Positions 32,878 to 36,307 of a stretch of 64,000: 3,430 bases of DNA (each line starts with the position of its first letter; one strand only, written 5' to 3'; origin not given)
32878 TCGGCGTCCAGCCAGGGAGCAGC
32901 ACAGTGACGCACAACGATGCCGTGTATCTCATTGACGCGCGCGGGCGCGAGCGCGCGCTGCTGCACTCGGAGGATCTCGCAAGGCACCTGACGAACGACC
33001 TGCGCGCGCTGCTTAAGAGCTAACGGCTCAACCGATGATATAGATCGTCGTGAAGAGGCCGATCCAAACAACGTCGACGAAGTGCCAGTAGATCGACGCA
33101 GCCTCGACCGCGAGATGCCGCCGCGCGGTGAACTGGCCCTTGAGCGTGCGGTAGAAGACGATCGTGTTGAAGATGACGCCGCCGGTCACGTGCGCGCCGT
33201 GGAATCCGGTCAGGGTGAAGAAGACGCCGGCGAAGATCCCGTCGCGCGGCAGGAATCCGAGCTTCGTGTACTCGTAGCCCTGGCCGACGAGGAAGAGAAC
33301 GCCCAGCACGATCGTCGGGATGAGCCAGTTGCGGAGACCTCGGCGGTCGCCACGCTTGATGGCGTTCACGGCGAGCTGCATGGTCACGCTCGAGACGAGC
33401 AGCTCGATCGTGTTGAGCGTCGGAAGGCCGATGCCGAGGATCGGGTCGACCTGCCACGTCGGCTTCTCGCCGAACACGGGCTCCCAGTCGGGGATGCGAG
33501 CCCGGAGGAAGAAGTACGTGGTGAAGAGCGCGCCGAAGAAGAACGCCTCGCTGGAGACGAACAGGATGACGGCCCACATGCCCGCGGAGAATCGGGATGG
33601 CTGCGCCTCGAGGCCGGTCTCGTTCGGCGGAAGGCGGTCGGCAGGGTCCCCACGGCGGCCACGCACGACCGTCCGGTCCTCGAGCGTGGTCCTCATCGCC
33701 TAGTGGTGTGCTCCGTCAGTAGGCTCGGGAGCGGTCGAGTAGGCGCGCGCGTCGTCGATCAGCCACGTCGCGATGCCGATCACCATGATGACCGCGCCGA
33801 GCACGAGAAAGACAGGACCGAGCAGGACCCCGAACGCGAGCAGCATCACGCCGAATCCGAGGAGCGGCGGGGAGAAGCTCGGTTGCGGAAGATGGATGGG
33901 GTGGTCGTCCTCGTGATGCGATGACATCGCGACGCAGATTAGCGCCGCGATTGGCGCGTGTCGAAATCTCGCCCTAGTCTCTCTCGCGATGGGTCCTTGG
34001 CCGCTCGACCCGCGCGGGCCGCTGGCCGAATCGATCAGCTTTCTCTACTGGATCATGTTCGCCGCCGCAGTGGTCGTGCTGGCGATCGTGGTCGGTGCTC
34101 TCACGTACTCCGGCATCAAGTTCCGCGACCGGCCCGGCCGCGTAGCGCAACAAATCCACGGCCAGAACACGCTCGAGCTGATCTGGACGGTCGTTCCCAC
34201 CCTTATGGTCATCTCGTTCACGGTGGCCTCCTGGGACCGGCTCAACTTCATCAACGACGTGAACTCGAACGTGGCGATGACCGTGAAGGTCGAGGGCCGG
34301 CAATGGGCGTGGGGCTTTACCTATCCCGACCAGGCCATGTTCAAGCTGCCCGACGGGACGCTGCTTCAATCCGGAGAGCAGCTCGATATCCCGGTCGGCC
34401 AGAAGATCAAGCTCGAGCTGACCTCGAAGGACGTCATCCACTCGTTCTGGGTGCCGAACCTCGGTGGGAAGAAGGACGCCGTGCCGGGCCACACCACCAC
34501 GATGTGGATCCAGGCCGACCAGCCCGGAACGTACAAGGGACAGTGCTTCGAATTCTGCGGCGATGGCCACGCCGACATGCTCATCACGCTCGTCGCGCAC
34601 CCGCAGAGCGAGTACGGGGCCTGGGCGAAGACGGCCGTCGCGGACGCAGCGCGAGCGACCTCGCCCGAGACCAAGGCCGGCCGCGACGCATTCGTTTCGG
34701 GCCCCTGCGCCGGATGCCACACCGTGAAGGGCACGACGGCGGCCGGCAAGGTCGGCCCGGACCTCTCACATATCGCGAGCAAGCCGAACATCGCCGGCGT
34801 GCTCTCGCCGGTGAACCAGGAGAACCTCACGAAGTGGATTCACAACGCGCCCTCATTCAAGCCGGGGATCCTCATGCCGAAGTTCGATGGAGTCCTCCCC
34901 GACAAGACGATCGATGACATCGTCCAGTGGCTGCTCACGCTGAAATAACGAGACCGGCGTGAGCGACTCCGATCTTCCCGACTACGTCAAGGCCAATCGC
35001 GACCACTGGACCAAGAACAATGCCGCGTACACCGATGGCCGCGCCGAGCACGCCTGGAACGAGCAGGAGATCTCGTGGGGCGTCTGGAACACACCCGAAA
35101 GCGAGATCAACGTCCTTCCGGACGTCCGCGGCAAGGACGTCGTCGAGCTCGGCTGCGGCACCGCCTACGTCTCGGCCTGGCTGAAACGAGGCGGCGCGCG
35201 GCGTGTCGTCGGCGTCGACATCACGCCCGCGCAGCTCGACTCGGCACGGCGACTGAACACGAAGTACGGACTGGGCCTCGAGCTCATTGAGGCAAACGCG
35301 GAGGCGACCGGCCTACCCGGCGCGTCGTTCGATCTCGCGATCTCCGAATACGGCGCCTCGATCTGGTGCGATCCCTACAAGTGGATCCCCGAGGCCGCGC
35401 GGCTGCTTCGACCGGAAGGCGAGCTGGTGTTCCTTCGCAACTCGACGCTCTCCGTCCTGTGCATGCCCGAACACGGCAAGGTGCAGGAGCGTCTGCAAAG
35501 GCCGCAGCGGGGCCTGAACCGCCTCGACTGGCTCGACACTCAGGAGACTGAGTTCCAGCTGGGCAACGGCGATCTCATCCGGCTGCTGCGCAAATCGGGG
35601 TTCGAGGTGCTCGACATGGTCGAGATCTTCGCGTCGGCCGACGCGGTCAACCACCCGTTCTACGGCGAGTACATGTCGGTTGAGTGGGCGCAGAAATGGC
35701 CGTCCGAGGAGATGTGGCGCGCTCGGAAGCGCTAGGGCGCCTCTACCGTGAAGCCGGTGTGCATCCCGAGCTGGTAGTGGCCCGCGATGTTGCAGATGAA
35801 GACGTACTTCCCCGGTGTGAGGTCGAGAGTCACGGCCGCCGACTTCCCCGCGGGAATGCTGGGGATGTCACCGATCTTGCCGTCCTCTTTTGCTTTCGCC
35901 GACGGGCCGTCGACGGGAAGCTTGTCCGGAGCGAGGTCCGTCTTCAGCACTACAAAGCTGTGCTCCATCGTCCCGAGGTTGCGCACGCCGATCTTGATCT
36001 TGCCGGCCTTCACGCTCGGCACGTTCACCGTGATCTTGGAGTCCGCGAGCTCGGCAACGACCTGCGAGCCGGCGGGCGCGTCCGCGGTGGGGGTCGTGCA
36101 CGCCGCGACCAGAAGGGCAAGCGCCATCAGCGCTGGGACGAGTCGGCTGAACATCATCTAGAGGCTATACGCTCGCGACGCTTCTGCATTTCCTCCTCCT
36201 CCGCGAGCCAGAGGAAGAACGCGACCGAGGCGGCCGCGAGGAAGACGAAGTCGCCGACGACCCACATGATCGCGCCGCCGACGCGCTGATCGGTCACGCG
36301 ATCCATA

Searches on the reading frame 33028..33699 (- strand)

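Call 26: search_protein_families(library=pfam, proteins=[window:33028-33699:-], max_evalue=0.001)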
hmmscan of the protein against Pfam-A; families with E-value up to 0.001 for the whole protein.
window:33028-33699:- (223 aa): 2 families
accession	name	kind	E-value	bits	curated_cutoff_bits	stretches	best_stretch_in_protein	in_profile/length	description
PF00510.24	COX3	-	5.1e-40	138.4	23.8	1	42-222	78-256/258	Cytochrome c oxidase subunit III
PF04238.17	DUF420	-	6.5e-05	23.7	30.5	1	92-210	1-121/130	Protein of unknown function (DUF420)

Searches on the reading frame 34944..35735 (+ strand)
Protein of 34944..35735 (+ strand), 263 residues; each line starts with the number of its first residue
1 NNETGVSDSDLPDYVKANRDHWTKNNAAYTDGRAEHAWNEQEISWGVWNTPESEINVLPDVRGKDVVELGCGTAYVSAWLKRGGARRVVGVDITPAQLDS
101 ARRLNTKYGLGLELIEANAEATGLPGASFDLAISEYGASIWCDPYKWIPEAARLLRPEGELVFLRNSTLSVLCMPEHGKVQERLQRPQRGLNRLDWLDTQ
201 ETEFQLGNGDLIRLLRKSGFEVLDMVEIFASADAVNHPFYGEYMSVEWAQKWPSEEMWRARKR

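Call 26: search_protein_families(library=pfam, proteins=[window:34944-35735:+], max_evalue=0.001)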
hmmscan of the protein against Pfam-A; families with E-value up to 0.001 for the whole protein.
window:34944-35735:+ (263 aa): 8 families
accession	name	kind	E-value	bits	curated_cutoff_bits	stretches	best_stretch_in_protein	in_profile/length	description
PF08241.18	Methyltransf_11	-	4.6e-19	69.3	21.2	1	68-163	2-95/95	Methyltransferase domain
PF13649.12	Methyltransf_25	-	3.9e-17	63.1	27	1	66-159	1-97/97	Methyltransferase domain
PF13847.12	Methyltransf_31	-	1.2e-11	44.9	27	1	62-169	3-115/145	Methyltransferase domain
PF08242.18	Methyltransf_12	-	5.6e-09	37.1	30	1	67-161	1-98/98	Methyltransferase domain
PF01209.24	Ubie_methyltran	-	1.2e-07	31.8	20.1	1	56-173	41-161/233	ubiE/COQ5 methyltransferase family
PF13489.12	Methyltransf_23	-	1.3e-07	32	27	1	60-223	20-162/164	Methyltransferase domain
PF05175.20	MTS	-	3.6e-05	23.9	23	1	56-169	25-144/170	Methyltransferase small domain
PF01728.25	FtsJ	-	0.00055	20.3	24.1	1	60-103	20-66/181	FtsJ-like methyltransferase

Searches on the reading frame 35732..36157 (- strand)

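Call 26: search_protein_families(library=pfam, proteins=[window:35732-36157:-], max_evalue=0.001)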
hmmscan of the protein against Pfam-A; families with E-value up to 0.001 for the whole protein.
window:35732-36157:- (141 aa): 1 family
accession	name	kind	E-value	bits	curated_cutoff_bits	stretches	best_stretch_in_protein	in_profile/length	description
PF13473.12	Cupredoxin_1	-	6.3e-08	33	27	1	13-126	3-96/104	Cupredoxin-like domain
